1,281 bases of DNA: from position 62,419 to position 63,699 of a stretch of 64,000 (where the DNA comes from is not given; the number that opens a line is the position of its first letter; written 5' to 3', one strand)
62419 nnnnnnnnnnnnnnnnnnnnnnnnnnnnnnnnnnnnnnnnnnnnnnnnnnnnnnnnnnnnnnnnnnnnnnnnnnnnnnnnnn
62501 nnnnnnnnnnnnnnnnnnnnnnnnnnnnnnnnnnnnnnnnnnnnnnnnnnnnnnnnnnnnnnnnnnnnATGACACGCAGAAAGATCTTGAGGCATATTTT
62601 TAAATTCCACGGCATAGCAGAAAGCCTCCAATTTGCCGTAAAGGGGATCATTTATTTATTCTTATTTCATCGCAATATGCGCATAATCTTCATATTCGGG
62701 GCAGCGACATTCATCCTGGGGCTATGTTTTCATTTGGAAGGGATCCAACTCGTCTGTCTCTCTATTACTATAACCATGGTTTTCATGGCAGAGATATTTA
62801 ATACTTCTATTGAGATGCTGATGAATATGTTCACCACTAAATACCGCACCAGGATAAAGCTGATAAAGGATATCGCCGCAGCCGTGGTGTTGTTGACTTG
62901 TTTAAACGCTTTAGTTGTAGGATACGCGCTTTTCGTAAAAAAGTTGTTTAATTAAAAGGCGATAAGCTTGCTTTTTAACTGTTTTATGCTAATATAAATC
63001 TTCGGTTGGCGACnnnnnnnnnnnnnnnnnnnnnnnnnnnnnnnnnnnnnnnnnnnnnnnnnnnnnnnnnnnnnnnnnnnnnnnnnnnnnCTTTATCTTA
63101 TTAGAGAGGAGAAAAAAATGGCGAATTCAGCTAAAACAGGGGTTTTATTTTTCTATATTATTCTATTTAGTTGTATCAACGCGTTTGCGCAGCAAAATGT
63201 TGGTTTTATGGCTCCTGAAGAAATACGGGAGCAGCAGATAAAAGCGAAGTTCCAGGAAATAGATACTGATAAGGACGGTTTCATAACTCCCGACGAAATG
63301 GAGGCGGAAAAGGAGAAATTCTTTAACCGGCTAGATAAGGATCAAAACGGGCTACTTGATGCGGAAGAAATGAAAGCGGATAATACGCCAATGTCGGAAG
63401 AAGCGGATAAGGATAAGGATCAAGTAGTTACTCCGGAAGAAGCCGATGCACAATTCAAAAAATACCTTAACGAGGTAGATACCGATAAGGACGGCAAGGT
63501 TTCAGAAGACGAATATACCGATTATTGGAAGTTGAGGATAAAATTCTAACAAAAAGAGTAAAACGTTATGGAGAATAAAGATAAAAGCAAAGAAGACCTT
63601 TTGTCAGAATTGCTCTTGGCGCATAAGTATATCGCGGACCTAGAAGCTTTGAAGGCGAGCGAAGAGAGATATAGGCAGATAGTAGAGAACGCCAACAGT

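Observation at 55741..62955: Compact corrinoid-FeS methyl-transfer operon (larB-like, fmdE-like, acsC, RACo, cooC, acsD, acsE, dgkA) with no CODH/ACS subunit in cis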

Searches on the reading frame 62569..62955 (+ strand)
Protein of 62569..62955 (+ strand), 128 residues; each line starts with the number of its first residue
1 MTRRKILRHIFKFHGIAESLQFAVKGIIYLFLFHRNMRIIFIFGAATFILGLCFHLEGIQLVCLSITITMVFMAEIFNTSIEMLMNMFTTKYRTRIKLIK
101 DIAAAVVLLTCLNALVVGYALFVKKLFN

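Call 6: search_protein_families(library=pfam, proteins=[window:62569-62955:+], max_evalue=0.01)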
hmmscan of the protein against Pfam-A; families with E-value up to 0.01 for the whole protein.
window:62569-62955:+ (128 aa): 1 family
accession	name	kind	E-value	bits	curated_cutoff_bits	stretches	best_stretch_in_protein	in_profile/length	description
PF01219.24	DAGK_prokar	-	1.9e-24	85.9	22.3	1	22-122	2-102/102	Prokaryotic diacylglycerol kinase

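Call 7: search_protein_families(library=ncbifam, proteins=[window:62569-62955:+], max_evalue=0.01)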
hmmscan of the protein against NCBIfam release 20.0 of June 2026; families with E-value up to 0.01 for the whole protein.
window:62569-62955:+ (128 aa): 0 families

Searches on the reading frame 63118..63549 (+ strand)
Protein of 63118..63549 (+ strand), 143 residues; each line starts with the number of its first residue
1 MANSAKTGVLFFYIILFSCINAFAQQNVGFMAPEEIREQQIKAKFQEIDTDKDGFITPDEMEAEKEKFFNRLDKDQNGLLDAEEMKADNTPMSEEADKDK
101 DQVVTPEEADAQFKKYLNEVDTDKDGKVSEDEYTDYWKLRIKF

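Call 10: search_protein_families(library=pfam, proteins=[window:63118-63549:+], max_evalue=0.0001)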
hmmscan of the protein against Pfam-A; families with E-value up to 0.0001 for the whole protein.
window:63118-63549:+ (143 aa): 6 families
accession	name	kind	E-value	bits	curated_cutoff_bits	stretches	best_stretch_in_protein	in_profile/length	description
PF00036.39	EF-hand_1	-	1.4e-18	65.4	25.4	2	41-61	2-22/29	EF hand domain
PF13405.12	EF-hand_6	-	5.1e-16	57.3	25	0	41-62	2-23/30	EF-hand domain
PF13202.12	EF-hand_5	-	2.2e-15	55.7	25.9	1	45-62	5-22/25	EF hand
PF13499.12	EF-hand_7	-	4.3e-15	56.3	30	1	67-137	6-66/67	EF-hand domain pair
PF13833.12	EF-hand_8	-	5.5e-07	29.7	28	0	117-138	31-52/54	EF-hand domain pair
PF10591.15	SPARC_Ca_bdg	-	8.1e-06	26.6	22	0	31-63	46-78/113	Secreted protein acidic and rich in cysteine Ca binding region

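Call 25: find_encoding_contigs(protein=window:63118-63549:+, flank=10000, max_places=3)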
Protein window:63118-63549:+ (143 aa): 2 contigs read that carry it; 1 place shown.
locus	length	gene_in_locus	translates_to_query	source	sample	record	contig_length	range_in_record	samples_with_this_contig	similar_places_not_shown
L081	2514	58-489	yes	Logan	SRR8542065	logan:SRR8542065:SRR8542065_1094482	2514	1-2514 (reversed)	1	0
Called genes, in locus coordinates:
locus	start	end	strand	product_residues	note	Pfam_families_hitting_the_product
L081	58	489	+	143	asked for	PF13405:EF-hand_6 (faint), PF23564:EF-hand_FSTL1 (faint), PF10591:SPARC_Ca_bdg (faint), PF13833:EF-hand_8 (faint), PF00036:EF-hand_1 (faint), PF13202:EF-hand_5 (weak), PF13499:EF-hand_7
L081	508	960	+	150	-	PF00989:PAS, PF13188:PAS_8, PF13426:PAS_9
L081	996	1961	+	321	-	PF01171:ATP_bind_3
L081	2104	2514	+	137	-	?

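Call 58: search_protein_families(library=ncbifam, proteins=[L081:996-1961:+], max_evalue=0.001)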
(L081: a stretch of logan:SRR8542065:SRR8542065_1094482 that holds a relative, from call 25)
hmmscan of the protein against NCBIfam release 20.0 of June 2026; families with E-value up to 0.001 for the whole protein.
L081:996-1961:+ (321 aa): 9 families
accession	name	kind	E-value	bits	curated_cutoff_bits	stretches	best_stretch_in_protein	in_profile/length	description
TIGR02432.1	lysidine_TilS_N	equivalog_domain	2e-55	187.7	93.6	1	21-206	1-189/189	tRNA lysidine(34) synthetase TilS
NF007942.0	PRK10660.1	equivalog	2.8e-32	112.1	606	1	16-271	14-268/439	tRNA lysidine(34) synthetase TilS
NF007972.0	PRK10696.1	equivalog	6.4e-23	81.5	272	1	2-225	24-250/295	tRNA 2-thiocytidine(32) synthetase TtcA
NF049949.1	tRNAsynTtuAPyrococ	equivalog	3.1e-15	56.1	450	1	4-182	32-213/292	tRNA-5-methyluridine(54) 2-sulfurtransferase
NF047749.1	tRNAThiolNcsA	equivalog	1.7e-06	27.4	500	1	108-141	153-186/322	tRNA 2-thiolation protein NcsA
TIGR00552.1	nadE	equivalog_domain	9.3e-05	21.8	63.65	1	4-79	7-83/251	NAD(+) synthase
TIGR00268.2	TIGR00268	equivalog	0.00017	20.9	150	1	16-132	10-126/259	ATP-dependent sacrificial sulfur transferase LarE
NF001138.1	PRK00143.1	equivalog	0.00017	20.6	284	0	21-84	1-66/345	tRNA 2-thiouridine(34) synthase MnmA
NF010587.0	PRK13980.1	equivalog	0.00076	18.8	255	0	5-93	17-99/267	NAD+ synthase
